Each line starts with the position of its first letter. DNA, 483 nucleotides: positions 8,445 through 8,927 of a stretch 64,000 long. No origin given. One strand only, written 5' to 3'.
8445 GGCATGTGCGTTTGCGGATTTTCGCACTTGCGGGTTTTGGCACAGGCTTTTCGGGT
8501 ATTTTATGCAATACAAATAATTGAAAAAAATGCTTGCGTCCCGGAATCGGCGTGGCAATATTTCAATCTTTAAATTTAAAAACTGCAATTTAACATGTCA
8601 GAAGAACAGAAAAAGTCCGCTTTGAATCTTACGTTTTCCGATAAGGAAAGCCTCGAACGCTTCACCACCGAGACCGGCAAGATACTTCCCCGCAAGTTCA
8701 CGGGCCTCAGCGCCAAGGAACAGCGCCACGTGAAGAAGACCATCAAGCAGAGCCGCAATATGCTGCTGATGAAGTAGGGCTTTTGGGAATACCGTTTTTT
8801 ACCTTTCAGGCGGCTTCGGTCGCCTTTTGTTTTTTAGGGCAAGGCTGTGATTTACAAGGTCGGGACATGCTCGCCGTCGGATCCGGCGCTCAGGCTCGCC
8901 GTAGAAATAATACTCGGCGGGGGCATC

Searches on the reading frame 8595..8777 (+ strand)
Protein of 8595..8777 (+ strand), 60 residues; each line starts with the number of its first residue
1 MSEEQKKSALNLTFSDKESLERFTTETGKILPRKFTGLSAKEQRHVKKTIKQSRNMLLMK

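Call 74: find_encoding_contigs(protein=window:8595-8777:+, flank=4000, max_places=10)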
Protein window:8595-8777:+ (60 aa): 22 contigs read that carry it; 10 places shown.
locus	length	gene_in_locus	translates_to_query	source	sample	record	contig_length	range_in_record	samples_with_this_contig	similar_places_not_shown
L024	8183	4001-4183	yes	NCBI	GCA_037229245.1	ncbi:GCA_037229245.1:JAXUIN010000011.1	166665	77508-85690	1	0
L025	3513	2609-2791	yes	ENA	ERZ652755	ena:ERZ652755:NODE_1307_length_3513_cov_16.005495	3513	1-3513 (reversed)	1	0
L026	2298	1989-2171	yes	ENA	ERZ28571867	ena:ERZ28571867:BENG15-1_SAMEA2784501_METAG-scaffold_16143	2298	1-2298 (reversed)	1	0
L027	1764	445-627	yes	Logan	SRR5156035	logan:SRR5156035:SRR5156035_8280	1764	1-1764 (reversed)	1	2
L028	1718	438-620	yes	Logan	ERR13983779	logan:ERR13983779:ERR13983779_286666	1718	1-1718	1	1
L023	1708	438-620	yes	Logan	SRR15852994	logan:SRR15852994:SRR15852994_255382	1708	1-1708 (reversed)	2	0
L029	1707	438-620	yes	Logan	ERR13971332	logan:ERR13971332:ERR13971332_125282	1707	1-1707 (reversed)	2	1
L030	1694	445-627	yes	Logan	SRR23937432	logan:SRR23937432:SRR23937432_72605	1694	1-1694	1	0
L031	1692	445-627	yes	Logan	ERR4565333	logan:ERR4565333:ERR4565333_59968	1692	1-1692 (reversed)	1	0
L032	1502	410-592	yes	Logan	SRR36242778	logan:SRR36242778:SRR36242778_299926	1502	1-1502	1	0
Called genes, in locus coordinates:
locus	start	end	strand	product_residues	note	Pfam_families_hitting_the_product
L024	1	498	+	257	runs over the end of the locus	PF01975:SurE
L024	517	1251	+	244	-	PF18912:DZR_2 (weak), PF00156:Pribosyltran (weak)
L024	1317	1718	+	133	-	PF09394:Inhibitor_I42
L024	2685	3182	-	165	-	PF00210:Ferritin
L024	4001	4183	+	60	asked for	PF01084:Ribosomal_S18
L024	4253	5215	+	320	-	PF01300:Sua5_yciO_yrdC, PF03481:Sua5_C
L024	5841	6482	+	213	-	PF06439:3keto-disac_hyd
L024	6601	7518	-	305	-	PF01641:SelR, PF01625:PMSR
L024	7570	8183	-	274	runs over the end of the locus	PF06691:DUF1189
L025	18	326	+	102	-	PF09394:Inhibitor_I42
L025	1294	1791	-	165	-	PF00210:Ferritin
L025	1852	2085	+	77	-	-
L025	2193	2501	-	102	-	-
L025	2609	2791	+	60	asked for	PF01084:Ribosomal_S18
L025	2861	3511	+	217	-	?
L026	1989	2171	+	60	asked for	PF01084:Ribosomal_S18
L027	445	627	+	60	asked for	PF01084:Ribosomal_S18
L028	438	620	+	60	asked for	PF01084:Ribosomal_S18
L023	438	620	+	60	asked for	PF01084:Ribosomal_S18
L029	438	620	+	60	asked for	PF01084:Ribosomal_S18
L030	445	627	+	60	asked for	PF01084:Ribosomal_S18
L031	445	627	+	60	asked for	PF01084:Ribosomal_S18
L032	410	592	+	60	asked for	PF01084:Ribosomal_S18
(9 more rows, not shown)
